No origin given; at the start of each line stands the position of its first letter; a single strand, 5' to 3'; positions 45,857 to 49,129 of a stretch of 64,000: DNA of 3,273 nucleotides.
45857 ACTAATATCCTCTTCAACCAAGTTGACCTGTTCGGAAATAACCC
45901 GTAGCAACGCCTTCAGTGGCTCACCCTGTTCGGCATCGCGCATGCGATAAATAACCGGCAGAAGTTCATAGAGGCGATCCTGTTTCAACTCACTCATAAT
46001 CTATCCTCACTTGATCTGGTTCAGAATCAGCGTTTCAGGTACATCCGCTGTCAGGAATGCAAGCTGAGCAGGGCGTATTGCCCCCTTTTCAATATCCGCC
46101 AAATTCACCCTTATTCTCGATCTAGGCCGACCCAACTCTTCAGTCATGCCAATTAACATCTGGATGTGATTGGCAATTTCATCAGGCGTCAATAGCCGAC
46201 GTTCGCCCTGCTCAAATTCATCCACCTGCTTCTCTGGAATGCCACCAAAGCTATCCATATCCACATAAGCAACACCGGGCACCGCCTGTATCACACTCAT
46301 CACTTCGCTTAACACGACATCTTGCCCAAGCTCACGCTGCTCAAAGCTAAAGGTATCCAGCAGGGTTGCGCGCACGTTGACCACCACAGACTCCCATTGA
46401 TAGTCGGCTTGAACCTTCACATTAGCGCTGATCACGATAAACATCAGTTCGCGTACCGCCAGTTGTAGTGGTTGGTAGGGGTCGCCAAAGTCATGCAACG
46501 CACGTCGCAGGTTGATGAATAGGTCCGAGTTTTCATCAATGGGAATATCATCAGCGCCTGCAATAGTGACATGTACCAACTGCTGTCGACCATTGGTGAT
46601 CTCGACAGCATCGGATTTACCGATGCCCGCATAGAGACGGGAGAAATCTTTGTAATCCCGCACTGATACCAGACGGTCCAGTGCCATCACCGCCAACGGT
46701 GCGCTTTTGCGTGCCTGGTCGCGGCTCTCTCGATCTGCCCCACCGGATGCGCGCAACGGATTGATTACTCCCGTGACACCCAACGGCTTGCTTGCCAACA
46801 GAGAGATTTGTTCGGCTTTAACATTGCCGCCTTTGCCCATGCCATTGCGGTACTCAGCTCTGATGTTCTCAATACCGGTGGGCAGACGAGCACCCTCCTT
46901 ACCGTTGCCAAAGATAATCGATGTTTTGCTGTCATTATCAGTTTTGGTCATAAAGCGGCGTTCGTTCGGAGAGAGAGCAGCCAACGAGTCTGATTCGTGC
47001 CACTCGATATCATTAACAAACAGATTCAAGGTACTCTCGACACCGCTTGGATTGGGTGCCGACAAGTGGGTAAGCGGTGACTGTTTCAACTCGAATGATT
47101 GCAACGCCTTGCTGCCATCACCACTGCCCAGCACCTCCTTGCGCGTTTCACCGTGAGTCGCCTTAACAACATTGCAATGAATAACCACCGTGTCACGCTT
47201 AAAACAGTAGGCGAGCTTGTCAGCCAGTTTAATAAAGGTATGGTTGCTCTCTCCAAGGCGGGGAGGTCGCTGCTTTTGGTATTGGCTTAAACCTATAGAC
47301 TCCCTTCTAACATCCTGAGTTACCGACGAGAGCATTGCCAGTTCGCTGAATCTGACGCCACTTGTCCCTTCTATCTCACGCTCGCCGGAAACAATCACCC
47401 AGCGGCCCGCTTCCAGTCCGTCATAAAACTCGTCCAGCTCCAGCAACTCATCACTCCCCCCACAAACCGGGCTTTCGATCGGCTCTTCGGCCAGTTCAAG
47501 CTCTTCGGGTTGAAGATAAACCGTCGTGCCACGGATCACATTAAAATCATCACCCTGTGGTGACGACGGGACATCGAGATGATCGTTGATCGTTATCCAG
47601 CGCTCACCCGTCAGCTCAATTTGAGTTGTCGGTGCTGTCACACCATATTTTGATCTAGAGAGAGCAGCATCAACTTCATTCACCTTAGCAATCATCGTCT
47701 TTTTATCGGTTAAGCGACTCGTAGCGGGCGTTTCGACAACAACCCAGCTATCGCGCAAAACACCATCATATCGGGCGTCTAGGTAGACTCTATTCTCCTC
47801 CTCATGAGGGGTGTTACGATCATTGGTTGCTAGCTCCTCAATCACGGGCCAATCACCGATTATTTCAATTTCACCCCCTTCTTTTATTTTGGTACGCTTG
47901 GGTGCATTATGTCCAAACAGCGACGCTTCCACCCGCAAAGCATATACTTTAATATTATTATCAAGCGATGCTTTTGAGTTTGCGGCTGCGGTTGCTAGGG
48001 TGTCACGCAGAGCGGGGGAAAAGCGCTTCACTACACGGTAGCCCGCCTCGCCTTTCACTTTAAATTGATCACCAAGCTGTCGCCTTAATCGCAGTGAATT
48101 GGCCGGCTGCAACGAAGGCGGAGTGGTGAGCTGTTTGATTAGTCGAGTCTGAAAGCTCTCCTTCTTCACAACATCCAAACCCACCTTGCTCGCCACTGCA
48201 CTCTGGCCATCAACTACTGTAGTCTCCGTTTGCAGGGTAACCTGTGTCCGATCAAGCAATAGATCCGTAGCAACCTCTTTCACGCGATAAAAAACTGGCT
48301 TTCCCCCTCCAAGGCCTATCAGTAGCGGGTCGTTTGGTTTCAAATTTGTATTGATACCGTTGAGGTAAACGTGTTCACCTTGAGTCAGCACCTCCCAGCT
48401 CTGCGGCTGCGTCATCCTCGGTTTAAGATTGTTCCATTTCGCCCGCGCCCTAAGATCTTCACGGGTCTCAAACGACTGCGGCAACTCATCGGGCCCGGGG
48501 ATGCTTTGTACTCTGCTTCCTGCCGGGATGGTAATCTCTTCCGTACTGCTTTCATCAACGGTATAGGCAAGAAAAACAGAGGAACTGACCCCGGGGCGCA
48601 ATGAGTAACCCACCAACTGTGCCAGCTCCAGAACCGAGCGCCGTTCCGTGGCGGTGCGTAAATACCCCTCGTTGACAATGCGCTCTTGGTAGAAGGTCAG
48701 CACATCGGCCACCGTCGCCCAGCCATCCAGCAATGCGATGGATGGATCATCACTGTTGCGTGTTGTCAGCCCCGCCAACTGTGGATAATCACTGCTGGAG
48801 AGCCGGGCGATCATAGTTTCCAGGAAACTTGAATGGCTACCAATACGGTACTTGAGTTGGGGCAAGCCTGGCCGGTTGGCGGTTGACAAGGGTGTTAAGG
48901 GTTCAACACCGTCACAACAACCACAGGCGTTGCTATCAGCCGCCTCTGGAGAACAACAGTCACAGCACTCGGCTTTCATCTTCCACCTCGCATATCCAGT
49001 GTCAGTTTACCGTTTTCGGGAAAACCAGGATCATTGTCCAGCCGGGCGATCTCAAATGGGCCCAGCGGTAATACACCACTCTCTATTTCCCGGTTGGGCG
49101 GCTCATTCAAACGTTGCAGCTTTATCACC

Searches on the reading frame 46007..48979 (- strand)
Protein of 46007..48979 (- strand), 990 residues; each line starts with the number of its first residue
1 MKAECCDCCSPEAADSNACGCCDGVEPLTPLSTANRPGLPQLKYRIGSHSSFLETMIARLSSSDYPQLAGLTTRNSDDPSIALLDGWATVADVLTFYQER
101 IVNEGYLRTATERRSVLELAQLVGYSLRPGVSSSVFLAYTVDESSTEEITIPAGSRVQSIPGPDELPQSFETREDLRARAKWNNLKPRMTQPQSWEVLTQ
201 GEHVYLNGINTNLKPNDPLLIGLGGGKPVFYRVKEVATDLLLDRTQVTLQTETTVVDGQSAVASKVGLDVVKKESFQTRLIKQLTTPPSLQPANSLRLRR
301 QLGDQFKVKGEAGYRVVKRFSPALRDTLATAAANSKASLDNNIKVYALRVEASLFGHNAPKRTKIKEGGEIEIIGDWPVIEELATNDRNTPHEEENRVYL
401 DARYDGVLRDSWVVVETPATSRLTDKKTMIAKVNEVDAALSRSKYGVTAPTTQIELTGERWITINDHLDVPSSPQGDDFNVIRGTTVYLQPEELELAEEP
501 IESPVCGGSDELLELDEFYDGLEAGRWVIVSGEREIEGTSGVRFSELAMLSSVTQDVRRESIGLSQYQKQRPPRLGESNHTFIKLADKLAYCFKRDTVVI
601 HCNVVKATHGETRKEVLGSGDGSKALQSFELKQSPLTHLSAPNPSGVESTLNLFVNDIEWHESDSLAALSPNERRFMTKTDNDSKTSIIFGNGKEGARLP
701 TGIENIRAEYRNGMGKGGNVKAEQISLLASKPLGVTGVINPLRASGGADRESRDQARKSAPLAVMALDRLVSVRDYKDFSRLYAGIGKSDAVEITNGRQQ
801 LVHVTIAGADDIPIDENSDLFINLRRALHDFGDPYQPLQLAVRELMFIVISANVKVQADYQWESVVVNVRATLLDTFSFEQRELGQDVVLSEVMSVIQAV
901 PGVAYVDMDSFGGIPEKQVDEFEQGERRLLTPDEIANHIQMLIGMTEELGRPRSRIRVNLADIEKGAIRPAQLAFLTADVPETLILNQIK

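Call 71: search_protein_families(library=pfam, proteins=[window:46007-48979:-], max_evalue=1e-8)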
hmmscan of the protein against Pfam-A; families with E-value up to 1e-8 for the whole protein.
window:46007-48979:- (990 aa): 1 family
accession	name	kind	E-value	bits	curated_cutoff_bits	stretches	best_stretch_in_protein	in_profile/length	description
PF04865.19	Baseplate_J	-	9.5e-09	35.4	21.1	0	714-895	74-254/255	Baseplate J-like protein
